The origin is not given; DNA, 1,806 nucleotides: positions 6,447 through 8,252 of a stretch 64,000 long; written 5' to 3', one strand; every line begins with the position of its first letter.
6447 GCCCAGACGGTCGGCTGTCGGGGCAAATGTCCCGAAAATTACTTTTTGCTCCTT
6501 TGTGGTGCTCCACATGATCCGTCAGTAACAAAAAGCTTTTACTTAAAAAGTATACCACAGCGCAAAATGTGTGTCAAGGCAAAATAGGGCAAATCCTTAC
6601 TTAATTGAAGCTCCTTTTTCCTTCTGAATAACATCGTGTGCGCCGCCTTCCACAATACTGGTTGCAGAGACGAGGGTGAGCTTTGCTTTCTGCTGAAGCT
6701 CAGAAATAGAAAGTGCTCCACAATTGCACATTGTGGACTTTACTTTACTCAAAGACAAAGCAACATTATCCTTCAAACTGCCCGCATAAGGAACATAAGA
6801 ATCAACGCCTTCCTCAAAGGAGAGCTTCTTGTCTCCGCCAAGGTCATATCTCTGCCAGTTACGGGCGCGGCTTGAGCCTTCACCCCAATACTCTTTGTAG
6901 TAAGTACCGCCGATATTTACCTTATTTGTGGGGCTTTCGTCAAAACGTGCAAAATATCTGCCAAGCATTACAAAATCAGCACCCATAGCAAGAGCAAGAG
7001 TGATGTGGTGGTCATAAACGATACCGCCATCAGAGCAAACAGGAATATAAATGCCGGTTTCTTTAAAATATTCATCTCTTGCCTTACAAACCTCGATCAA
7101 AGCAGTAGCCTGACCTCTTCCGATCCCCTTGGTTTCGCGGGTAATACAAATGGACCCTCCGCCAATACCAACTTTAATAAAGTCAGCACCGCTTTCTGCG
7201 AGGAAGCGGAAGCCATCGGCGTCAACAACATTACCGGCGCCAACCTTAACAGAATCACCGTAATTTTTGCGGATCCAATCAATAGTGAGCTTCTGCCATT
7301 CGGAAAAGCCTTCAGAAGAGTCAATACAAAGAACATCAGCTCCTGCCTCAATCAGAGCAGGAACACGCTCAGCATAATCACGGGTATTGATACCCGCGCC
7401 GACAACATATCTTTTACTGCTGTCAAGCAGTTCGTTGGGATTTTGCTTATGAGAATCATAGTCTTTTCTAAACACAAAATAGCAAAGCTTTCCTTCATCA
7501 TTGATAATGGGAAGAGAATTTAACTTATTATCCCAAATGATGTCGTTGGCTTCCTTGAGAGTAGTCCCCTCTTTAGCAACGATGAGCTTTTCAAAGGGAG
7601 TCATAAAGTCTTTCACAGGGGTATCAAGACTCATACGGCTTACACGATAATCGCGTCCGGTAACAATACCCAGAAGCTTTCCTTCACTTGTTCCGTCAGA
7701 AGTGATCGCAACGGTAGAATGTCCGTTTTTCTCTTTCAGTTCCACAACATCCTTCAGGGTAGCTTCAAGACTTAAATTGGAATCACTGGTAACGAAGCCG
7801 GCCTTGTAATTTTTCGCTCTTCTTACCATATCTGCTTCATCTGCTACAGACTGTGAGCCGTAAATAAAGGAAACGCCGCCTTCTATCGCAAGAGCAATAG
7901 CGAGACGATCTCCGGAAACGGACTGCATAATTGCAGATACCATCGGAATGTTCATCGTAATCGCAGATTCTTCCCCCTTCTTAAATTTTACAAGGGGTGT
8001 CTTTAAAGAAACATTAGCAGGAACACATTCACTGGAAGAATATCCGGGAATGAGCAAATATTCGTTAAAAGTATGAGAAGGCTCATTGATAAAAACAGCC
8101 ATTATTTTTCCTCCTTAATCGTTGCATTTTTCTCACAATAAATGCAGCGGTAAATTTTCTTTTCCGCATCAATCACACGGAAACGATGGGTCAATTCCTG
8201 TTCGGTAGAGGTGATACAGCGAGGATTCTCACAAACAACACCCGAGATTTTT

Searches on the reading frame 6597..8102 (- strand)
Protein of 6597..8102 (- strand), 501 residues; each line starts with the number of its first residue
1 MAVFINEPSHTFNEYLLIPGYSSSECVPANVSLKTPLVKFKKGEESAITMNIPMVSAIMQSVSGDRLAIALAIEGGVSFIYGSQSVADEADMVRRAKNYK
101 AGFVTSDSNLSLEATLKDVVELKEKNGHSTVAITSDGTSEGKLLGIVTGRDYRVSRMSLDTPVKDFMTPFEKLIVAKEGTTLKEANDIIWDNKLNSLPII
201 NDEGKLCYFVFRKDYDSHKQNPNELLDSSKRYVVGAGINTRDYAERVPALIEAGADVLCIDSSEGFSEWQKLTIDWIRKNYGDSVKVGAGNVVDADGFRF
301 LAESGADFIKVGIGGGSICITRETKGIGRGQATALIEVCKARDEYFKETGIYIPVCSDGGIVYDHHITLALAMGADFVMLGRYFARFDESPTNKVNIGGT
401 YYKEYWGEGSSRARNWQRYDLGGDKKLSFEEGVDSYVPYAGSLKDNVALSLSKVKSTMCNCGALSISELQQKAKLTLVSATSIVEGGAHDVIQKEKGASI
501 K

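Call 90: search_protein_families(library=pfam, proteins=[window:6597-8102:-], max_evalue=0.00001)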
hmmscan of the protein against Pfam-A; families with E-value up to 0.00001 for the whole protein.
window:6597-8102:- (501 aa): 4 families
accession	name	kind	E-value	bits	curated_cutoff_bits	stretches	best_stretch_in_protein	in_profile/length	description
PF00478.31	IMPDH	-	5.5e-110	368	25.6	1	10-489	2-345/345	IMP dehydrogenase / GMP reductase domain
PF00571.33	CBS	-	2.6e-11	44.1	24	0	163-214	1-50/57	CBS domain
PF01070.24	FMN_dh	-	2.2e-07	30.7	24.9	1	268-384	206-305/350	FMN-dependent dehydrogenase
PF03060.21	NMO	-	3.4e-06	27.1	28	0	295-395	146-236/331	Nitronate monooxygenase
